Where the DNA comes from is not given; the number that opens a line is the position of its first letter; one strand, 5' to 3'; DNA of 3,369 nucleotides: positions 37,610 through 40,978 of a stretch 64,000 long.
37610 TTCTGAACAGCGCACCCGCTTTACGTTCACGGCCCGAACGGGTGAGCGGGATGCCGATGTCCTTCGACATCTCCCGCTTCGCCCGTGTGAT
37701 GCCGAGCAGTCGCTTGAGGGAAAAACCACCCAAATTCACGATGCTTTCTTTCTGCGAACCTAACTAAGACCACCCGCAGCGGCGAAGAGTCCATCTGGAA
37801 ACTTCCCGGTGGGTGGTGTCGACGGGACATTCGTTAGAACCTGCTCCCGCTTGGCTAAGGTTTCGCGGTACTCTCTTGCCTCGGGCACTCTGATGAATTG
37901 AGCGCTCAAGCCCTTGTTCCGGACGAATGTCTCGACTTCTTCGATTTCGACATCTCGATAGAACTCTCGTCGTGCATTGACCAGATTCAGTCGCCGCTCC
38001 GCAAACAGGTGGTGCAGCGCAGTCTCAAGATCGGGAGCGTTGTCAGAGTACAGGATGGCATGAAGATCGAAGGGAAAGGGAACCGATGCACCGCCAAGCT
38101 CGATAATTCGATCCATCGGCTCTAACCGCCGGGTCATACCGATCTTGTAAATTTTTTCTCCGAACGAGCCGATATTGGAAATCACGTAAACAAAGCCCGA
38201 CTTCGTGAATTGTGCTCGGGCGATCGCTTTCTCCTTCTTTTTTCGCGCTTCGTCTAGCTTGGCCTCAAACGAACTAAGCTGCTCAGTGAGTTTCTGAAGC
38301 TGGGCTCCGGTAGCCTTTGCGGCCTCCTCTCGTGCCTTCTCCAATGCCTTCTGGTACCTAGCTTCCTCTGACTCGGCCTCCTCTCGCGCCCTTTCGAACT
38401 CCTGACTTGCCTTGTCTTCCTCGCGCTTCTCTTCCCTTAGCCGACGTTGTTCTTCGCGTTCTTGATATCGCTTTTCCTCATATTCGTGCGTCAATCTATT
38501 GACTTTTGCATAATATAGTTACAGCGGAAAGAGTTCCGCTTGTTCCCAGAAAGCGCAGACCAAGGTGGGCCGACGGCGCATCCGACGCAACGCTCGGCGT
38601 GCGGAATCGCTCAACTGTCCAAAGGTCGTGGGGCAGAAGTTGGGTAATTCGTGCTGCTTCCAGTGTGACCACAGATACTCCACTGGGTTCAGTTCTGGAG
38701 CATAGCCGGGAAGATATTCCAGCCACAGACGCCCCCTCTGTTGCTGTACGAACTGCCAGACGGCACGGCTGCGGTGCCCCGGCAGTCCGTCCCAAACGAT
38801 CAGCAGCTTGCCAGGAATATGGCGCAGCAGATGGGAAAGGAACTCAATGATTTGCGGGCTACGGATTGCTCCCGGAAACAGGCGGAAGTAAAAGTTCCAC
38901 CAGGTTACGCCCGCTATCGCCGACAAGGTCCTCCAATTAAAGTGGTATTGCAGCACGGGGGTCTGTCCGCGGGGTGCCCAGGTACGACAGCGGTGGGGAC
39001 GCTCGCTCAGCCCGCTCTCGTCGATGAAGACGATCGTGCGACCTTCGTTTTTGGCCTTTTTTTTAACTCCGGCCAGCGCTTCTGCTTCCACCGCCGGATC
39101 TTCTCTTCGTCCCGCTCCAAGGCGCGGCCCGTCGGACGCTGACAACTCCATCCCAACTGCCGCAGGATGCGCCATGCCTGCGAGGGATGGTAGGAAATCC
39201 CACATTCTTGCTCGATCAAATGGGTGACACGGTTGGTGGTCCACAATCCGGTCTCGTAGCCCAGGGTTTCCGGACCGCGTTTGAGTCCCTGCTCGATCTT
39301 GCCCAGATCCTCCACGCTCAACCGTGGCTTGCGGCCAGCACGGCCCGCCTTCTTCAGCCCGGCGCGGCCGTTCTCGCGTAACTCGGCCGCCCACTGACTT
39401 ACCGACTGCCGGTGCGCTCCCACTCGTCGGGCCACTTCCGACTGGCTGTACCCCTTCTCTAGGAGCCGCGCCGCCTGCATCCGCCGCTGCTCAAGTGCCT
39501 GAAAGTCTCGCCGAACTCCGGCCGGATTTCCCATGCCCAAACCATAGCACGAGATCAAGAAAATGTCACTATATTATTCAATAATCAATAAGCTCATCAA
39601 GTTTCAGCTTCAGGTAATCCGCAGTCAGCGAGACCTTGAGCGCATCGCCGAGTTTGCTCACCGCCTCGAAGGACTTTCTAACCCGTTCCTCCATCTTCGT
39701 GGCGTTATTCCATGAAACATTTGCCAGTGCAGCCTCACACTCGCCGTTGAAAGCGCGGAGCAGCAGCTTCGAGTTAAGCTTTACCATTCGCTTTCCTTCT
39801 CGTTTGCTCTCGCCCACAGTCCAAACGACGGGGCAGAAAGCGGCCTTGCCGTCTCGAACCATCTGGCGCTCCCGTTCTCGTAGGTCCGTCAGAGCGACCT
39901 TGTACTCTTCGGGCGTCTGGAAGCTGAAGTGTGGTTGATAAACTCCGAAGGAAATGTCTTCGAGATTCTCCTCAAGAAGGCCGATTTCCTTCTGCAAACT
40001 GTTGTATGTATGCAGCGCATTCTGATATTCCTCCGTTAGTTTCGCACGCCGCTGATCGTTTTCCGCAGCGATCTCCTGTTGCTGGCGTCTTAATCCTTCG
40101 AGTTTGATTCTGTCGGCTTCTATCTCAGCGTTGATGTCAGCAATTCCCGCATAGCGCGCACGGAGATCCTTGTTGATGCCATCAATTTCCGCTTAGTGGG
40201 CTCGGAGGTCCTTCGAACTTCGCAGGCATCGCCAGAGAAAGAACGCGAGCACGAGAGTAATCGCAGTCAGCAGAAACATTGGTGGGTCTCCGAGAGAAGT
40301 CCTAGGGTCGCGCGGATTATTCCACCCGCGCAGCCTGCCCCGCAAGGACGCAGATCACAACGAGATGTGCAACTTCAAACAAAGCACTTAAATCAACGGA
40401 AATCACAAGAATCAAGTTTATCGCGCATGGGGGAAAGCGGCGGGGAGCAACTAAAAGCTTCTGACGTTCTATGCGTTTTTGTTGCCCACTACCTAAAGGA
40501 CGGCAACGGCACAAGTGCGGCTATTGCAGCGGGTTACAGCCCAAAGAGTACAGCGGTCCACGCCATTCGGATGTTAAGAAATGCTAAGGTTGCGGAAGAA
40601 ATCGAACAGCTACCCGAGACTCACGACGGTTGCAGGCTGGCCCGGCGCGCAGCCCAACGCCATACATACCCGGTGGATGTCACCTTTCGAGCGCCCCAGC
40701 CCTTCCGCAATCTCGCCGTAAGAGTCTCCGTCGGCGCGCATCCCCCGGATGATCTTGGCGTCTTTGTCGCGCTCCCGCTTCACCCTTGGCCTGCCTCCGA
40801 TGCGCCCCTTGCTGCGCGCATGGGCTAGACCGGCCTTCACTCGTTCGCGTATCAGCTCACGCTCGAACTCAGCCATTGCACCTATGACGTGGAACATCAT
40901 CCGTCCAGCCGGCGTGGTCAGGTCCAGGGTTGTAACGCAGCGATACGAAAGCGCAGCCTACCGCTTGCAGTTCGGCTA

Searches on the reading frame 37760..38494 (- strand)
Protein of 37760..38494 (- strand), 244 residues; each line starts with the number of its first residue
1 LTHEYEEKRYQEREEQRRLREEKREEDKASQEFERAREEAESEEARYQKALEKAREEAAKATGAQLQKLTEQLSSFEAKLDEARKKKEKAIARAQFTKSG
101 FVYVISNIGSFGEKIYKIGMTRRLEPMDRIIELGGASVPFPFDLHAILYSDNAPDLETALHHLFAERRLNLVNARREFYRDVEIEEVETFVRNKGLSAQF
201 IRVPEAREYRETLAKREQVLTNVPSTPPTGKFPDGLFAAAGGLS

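Call 69: search_protein_families(library=pfam, proteins=[window:37760-38494:-], max_evalue=0.001)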
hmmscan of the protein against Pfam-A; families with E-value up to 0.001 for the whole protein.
window:37760-38494:- (244 aa): 2 families
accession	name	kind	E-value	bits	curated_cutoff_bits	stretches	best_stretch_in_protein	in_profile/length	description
PF13455.12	MUG113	-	4.8e-14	53.1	22.3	1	116-191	1-70/73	Meiotically up-regulated gene 113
PF10544.15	T5orf172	-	3.4e-13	50.4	20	1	100-192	1-98/101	T5orf172 domain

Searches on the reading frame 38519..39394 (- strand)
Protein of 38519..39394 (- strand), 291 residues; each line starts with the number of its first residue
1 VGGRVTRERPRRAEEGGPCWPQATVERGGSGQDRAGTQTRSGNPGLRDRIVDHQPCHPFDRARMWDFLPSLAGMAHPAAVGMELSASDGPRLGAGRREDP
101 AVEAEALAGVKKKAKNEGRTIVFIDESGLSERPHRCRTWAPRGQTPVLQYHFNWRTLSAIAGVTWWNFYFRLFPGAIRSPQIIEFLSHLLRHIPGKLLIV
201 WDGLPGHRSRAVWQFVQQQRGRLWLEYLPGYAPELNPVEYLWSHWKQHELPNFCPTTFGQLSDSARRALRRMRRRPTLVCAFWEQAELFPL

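Call 69: search_protein_families(library=pfam, proteins=[window:38519-39394:-], max_evalue=0.001)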
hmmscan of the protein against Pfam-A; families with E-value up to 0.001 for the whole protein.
window:38519-39394:- (291 aa): 1 family
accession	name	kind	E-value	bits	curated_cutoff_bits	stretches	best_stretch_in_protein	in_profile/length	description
PF13358.12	DDE_3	-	1.5e-27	96.7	28.6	1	121-248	2-132/146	DDE superfamily endonuclease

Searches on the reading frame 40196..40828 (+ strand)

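Call 69: search_protein_families(library=pfam, proteins=[window:40196-40828:+], max_evalue=0.001)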
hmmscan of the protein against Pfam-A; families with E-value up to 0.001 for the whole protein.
window:40196-40828:+ (210 aa): 1 family
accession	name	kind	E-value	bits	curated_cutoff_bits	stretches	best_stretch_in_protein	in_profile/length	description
PF03592.21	Terminase_2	-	3e-11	44.5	26.1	1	95-139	8-52/141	Terminase small subunit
